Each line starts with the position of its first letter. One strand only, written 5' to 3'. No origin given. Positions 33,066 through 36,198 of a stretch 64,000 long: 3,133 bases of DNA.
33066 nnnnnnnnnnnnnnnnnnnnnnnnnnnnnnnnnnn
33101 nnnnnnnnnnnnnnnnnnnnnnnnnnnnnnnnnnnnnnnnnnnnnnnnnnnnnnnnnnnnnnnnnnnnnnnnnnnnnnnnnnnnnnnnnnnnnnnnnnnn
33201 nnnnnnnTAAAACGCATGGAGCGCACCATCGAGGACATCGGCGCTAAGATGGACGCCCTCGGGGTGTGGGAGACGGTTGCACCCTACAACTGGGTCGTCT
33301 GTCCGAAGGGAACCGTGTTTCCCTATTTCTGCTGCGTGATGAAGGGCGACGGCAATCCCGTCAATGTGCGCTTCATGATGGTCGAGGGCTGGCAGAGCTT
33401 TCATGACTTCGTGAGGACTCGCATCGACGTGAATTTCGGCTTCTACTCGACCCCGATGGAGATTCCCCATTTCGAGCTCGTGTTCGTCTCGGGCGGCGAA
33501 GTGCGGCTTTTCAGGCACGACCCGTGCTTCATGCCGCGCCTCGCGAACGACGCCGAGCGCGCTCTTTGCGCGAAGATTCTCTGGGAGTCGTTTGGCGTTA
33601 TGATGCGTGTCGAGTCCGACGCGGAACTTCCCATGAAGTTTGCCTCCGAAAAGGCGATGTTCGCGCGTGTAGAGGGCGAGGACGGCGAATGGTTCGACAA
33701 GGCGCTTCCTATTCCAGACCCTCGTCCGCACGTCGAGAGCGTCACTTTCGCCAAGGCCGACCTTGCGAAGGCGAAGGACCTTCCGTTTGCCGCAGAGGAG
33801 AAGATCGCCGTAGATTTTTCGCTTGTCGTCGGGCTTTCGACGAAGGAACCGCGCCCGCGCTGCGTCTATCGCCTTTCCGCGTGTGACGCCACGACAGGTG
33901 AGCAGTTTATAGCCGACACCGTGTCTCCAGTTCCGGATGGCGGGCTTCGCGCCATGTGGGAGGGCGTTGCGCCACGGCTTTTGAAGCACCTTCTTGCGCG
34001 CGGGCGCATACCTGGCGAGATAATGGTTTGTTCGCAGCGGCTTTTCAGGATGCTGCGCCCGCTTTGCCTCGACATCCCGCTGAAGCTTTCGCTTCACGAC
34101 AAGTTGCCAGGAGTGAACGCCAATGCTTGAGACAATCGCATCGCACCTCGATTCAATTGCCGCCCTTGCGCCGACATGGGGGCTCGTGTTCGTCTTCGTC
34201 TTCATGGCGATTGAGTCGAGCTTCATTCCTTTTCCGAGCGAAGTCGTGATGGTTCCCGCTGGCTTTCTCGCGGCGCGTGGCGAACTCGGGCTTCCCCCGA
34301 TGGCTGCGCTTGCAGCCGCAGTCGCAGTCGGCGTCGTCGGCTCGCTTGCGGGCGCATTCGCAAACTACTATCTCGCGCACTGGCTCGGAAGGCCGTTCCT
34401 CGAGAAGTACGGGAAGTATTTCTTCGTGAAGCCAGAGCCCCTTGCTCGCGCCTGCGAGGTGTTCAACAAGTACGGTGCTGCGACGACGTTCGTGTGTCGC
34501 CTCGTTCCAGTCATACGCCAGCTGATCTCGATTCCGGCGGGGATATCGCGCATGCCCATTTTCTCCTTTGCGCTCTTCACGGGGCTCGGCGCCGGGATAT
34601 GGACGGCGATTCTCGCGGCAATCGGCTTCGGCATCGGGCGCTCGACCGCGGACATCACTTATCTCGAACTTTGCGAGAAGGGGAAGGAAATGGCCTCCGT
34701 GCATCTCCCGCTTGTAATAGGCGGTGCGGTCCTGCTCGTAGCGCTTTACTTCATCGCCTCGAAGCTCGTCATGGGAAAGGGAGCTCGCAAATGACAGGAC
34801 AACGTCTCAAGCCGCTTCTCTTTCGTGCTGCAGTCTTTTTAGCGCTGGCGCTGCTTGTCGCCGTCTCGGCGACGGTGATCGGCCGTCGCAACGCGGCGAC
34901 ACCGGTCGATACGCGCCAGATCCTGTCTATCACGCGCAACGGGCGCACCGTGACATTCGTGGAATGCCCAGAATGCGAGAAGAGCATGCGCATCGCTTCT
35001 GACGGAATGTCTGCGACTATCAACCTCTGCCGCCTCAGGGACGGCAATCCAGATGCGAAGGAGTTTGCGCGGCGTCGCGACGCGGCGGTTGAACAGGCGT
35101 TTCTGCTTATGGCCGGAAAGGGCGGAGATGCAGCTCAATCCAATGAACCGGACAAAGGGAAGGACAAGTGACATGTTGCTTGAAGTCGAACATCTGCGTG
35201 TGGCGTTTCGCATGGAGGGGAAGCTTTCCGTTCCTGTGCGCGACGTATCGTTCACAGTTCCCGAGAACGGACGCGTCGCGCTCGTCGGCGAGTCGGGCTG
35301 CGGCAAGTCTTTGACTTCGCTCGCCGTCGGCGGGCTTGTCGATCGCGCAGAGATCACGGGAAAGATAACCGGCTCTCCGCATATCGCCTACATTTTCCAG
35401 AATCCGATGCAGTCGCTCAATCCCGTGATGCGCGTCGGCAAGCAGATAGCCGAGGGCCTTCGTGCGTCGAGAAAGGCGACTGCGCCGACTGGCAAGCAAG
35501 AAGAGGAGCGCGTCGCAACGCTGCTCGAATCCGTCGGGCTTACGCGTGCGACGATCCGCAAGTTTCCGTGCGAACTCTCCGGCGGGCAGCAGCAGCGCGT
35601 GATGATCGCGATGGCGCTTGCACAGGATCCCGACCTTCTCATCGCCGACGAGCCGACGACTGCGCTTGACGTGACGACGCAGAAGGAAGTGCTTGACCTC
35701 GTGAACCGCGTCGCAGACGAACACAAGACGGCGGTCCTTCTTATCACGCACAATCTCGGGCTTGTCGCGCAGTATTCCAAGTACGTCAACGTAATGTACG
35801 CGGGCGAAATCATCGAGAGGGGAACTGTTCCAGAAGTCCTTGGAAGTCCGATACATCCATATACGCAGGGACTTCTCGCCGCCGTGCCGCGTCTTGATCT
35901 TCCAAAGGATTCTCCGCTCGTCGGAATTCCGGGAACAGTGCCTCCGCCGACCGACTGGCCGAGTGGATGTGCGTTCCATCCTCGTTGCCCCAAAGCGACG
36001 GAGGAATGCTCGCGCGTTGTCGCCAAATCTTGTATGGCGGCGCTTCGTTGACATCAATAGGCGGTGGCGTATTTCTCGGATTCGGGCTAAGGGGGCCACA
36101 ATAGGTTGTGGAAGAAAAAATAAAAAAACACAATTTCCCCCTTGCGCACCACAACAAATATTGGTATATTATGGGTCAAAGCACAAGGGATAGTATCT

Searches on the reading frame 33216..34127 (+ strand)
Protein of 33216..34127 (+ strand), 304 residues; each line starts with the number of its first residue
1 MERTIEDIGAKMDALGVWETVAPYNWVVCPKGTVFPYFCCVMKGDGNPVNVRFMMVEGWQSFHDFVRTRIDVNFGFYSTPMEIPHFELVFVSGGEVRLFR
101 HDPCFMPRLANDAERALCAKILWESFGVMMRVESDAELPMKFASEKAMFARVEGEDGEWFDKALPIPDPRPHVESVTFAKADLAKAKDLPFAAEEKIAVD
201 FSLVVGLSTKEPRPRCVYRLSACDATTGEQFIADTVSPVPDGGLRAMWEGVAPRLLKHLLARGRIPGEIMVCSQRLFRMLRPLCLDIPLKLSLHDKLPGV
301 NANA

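Call 30: search_protein_families(library=pfam, proteins=[window:33216-34127:+], max_evalue=0.001)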
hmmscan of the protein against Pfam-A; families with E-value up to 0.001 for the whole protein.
window:33216-34127:+ (304 aa): 1 family
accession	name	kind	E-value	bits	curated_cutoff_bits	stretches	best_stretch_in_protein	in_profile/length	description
PF22007.2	DUF6930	-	2.2e-07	31.5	27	1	184-300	3-115/123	Domain of unknown function (DUF6930)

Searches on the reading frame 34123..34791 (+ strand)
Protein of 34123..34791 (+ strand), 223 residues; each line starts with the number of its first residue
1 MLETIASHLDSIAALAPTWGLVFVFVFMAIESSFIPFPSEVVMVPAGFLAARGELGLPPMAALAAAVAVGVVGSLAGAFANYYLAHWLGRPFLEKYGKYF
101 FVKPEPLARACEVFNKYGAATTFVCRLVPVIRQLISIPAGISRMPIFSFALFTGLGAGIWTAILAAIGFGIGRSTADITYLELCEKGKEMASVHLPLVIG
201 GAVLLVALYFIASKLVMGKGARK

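Call 52: search_protein_families(library=pfam, proteins=[window:34123-34791:+], max_evalue=0.001)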
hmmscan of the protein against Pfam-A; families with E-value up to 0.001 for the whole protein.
window:34123-34791:+ (223 aa): 1 family
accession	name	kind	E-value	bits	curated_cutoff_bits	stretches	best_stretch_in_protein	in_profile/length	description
PF09335.16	VTT_dom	-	6.3e-19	69.1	33.9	1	37-168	1-121/123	VTT domain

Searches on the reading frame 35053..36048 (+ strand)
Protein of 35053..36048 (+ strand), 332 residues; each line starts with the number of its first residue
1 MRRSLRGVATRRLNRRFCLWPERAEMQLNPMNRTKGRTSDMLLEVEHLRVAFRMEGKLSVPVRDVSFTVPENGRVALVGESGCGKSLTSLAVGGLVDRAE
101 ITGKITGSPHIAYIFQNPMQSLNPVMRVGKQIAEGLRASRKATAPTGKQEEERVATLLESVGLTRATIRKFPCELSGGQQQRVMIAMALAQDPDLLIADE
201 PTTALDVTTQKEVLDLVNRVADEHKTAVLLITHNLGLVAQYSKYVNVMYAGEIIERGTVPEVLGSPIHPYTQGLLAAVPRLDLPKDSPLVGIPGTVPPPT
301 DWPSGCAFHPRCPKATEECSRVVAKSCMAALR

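Call 52: search_protein_families(library=pfam, proteins=[window:35053-36048:+], max_evalue=0.001)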
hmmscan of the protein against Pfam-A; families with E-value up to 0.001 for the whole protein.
window:35053-36048:+ (332 aa): 4 families
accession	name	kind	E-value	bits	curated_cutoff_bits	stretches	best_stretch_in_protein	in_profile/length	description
PF00005.33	ABC_tran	-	1e-23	84.9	25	1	63-203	2-137/137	ABC transporter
PF08352.17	oligo_HPY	-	1.4e-19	70.6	27.1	1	254-319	1-65/65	Oligopeptide/dipeptide transporter, C-terminal region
PF02463.25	SMC_N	-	1.6e-05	24.9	40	1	149-249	118-213/220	RecF/RecN/SMC N terminal domain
PF13304.12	AAA_21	-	0.00033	21.2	27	1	180-238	243-303/304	AAA domain, putative AbiEii toxin, Type IV TA system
